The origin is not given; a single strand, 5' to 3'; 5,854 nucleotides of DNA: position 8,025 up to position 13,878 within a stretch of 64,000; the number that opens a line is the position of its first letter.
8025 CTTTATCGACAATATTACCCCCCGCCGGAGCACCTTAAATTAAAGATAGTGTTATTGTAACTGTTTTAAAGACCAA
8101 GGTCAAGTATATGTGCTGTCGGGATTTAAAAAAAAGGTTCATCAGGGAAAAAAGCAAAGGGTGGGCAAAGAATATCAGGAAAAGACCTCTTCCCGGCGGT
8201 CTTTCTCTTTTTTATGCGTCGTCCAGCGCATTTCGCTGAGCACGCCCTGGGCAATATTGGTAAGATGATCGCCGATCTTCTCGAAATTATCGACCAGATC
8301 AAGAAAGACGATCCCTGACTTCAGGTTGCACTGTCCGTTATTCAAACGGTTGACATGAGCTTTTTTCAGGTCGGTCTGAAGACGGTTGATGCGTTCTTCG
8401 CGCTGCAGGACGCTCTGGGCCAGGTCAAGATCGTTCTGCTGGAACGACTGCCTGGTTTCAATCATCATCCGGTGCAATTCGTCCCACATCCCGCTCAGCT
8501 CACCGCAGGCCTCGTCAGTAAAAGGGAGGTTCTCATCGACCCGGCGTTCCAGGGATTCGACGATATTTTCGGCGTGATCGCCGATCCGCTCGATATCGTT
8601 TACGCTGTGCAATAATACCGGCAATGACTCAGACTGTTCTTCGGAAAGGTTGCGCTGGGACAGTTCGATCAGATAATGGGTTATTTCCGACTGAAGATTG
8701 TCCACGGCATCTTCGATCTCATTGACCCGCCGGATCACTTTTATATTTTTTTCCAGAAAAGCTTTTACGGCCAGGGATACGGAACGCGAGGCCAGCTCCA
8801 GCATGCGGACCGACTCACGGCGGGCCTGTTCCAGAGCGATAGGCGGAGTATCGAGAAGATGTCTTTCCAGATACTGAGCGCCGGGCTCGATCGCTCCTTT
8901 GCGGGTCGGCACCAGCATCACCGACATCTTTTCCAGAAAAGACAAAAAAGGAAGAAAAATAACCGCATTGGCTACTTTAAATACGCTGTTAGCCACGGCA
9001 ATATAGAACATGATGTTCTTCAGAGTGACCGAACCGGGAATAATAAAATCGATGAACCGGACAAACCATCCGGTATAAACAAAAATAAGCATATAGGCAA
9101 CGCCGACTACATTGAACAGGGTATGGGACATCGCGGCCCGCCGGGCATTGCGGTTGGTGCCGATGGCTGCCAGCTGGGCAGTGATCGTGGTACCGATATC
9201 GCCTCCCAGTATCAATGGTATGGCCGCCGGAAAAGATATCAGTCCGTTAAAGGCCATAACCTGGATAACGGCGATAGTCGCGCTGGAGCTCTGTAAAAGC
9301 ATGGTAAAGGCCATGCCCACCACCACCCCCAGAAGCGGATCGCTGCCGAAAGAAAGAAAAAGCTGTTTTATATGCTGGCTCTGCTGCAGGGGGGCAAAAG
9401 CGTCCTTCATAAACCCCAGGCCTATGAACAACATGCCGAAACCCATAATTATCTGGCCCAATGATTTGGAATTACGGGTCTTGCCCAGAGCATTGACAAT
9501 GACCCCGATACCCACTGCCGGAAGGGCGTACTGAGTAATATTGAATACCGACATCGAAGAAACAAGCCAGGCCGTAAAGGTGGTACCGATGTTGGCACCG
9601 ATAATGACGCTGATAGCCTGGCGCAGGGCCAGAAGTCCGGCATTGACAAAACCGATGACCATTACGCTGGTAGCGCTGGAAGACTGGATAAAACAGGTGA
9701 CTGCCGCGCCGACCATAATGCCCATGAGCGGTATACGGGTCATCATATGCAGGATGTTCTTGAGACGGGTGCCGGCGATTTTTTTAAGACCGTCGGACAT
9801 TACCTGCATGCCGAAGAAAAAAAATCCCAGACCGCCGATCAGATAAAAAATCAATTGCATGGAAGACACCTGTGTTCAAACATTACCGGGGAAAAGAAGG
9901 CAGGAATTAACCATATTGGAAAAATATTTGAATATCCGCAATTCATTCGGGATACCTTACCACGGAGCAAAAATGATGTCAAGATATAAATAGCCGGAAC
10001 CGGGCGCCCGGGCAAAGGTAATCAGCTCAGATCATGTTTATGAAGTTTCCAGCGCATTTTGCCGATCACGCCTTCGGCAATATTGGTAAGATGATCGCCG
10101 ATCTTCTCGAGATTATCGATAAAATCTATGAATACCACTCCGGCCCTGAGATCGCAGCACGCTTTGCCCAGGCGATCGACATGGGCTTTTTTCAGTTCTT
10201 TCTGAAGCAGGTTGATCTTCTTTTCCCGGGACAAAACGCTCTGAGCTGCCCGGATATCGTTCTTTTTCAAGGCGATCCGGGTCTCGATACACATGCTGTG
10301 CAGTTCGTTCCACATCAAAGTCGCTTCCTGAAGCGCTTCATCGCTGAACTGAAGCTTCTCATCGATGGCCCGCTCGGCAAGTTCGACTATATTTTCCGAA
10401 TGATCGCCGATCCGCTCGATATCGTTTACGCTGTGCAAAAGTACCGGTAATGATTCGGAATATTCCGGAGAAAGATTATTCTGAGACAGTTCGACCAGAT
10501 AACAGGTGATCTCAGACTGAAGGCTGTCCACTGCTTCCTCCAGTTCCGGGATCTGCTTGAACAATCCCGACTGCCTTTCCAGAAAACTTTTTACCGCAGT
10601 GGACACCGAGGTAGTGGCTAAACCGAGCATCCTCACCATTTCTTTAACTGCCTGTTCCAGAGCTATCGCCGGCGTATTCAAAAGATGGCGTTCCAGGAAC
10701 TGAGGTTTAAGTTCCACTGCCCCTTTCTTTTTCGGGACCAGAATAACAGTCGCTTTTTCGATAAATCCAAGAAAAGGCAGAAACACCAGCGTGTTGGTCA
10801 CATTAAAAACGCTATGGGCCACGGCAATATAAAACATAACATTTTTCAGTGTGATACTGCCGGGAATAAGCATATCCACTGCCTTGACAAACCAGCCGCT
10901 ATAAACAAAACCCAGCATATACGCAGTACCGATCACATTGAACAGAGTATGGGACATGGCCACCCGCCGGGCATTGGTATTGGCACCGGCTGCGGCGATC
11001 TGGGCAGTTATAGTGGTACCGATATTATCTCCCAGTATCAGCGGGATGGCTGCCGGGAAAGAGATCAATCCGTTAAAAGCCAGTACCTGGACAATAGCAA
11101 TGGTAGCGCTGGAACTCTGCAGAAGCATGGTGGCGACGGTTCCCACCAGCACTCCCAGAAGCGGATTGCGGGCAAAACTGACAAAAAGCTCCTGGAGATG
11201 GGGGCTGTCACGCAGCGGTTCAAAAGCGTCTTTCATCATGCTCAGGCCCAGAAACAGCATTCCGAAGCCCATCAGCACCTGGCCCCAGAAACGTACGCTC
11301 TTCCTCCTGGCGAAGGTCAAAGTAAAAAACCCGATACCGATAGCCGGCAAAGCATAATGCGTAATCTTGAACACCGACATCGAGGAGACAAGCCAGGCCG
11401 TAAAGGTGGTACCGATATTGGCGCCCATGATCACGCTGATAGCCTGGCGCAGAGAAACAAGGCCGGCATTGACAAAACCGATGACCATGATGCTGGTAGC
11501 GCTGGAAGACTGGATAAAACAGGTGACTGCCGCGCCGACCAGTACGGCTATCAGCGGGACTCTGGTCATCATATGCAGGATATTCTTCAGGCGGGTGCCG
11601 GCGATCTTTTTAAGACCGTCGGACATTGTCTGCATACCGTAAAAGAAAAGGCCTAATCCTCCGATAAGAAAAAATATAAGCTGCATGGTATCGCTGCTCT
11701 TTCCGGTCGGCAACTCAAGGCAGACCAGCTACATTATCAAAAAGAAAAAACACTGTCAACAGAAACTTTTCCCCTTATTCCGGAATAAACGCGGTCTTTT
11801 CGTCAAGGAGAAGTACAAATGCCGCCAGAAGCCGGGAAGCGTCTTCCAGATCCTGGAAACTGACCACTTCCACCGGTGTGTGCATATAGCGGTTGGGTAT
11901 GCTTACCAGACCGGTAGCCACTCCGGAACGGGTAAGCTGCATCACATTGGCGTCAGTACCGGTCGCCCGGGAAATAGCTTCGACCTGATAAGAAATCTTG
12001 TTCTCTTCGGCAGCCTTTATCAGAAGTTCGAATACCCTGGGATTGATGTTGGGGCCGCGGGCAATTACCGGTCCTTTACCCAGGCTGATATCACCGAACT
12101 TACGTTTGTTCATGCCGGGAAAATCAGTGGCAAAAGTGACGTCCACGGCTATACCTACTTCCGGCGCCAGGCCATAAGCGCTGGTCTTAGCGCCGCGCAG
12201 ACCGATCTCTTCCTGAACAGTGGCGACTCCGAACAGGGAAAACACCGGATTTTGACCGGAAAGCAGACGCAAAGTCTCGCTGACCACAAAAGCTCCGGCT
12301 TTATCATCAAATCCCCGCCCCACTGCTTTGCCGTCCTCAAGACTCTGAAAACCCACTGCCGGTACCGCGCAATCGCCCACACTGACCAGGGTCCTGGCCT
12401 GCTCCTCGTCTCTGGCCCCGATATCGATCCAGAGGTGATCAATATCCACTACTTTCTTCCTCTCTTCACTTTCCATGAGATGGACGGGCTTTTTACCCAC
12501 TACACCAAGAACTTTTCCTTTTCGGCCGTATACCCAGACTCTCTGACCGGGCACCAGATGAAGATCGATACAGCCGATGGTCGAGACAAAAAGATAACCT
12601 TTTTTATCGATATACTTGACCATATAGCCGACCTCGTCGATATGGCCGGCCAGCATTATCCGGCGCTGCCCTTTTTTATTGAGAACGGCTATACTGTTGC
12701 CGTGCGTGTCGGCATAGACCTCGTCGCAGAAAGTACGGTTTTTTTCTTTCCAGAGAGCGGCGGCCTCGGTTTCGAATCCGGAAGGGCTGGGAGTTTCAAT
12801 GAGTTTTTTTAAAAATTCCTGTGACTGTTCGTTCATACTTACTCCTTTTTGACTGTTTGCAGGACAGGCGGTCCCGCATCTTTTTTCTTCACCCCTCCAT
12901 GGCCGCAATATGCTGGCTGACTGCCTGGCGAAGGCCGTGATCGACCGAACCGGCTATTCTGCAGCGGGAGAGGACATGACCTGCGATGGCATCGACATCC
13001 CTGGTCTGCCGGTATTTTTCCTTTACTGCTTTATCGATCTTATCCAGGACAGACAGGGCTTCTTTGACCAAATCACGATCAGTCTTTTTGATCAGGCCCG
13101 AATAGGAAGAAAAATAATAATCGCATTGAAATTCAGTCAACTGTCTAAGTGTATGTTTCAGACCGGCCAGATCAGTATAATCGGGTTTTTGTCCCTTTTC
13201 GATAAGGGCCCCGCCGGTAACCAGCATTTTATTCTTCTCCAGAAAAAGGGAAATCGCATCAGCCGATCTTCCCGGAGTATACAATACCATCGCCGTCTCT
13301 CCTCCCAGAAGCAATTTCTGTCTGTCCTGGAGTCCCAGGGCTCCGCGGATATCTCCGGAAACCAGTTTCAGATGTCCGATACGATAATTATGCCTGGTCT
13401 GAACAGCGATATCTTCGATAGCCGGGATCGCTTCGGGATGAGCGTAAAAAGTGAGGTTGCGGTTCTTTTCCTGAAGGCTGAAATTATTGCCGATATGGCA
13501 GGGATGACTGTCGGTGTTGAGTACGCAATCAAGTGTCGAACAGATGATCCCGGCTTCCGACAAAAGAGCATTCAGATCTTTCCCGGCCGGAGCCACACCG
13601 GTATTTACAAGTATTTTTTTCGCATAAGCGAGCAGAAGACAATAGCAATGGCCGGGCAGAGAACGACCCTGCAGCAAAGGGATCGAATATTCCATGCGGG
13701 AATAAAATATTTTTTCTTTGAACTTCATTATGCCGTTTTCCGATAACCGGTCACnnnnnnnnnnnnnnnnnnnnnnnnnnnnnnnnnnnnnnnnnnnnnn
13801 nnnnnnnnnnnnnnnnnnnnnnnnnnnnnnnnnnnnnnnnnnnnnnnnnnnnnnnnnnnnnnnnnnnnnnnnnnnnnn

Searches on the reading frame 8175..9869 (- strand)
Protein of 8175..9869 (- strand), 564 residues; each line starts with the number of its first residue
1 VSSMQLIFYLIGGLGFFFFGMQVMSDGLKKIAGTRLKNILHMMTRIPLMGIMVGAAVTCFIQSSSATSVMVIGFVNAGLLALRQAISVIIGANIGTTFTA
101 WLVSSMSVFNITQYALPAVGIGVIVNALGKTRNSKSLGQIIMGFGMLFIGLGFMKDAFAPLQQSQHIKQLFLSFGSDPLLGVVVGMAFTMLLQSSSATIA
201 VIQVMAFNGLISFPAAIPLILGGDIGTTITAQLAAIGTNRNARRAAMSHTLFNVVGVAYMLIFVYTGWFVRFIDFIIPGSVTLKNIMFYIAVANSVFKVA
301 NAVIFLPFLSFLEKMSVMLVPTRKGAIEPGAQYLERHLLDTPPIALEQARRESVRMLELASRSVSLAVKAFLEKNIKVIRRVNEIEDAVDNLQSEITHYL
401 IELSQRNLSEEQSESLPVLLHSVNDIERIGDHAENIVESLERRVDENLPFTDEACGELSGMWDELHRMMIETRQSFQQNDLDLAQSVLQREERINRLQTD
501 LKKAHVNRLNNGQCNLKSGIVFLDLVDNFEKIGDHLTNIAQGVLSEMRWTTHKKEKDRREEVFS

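Call 24: search_protein_families(library=pfam, proteins=[window:8175-9869:-], max_evalue=0.001)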
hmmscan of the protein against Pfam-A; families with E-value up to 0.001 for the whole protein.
window:8175-9869:- (564 aa): 2 families
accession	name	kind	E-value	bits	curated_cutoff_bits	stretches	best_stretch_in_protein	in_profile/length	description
PF02690.20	Na_Pi_cotrans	-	8.1e-64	214.2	29.1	2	16-155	1-136/137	Na+/Pi-cotransporter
PF01895.24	PhoU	-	9.3e-35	119.3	23.5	2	355-439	3-88/89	PhoU domain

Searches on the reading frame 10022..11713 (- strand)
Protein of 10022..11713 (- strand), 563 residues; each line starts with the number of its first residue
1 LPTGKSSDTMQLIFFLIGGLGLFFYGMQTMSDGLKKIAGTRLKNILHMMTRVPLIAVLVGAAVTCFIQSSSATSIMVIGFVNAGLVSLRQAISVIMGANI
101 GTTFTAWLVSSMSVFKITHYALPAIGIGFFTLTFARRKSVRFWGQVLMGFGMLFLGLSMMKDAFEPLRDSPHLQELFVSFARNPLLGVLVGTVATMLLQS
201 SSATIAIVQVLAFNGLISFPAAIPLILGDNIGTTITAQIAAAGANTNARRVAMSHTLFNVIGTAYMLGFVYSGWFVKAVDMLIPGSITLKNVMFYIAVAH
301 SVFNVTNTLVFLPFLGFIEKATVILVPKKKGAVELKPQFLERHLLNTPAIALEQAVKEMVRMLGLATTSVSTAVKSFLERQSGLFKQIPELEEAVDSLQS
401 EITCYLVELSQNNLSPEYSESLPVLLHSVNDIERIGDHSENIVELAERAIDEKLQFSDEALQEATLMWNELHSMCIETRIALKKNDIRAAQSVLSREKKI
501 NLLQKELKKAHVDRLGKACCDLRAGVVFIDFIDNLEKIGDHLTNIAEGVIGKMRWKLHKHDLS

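Call 24: search_protein_families(library=pfam, proteins=[window:10022-11713:-], max_evalue=0.001)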
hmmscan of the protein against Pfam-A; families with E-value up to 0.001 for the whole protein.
window:10022-11713:- (563 aa): 2 families
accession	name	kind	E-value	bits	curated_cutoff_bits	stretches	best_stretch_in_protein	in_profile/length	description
PF02690.20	Na_Pi_cotrans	-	1.7e-67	226.1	29.1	2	22-161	1-136/137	Na+/Pi-cotransporter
PF01895.24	PhoU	-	2.7e-32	111.4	23.5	2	360-445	2-88/89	PhoU domain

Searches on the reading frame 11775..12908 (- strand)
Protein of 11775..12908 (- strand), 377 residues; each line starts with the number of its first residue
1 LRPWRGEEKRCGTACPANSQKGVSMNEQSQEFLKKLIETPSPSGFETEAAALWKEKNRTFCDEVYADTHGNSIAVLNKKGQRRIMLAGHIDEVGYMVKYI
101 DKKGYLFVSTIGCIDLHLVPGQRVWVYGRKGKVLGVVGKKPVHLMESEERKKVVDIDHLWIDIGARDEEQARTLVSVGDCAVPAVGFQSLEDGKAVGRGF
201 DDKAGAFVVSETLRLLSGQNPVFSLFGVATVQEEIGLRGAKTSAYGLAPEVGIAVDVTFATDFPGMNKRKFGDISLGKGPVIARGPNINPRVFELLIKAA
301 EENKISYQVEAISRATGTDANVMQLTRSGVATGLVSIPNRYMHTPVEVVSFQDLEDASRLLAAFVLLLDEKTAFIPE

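Call 24: search_protein_families(library=pfam, proteins=[window:11775-12908:-], max_evalue=0.001)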
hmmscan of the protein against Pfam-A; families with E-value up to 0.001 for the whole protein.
window:11775-12908:- (377 aa): 2 families
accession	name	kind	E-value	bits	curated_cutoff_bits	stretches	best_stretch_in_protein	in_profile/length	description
PF05343.19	Peptidase_M42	-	7.4e-88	294.8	23.2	1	70-360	1-292/292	M42 glutamyl aminopeptidase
PF01546.33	Peptidase_M20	-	1.1e-09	38.9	24.6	1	186-365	18-204/206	Peptidase family M20/M25/M40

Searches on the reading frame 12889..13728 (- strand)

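Call 24: search_protein_families(library=pfam, proteins=[window:12889-13728:-], max_evalue=0.001)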
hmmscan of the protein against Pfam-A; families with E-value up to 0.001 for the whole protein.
window:12889-13728:- (279 aa): 1 family
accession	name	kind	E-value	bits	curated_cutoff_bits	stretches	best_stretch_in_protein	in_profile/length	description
PF00753.33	Lactamase_B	-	1.5e-05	25.5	22.7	1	35-201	14-188/196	Metallo-beta-lactamase superfamily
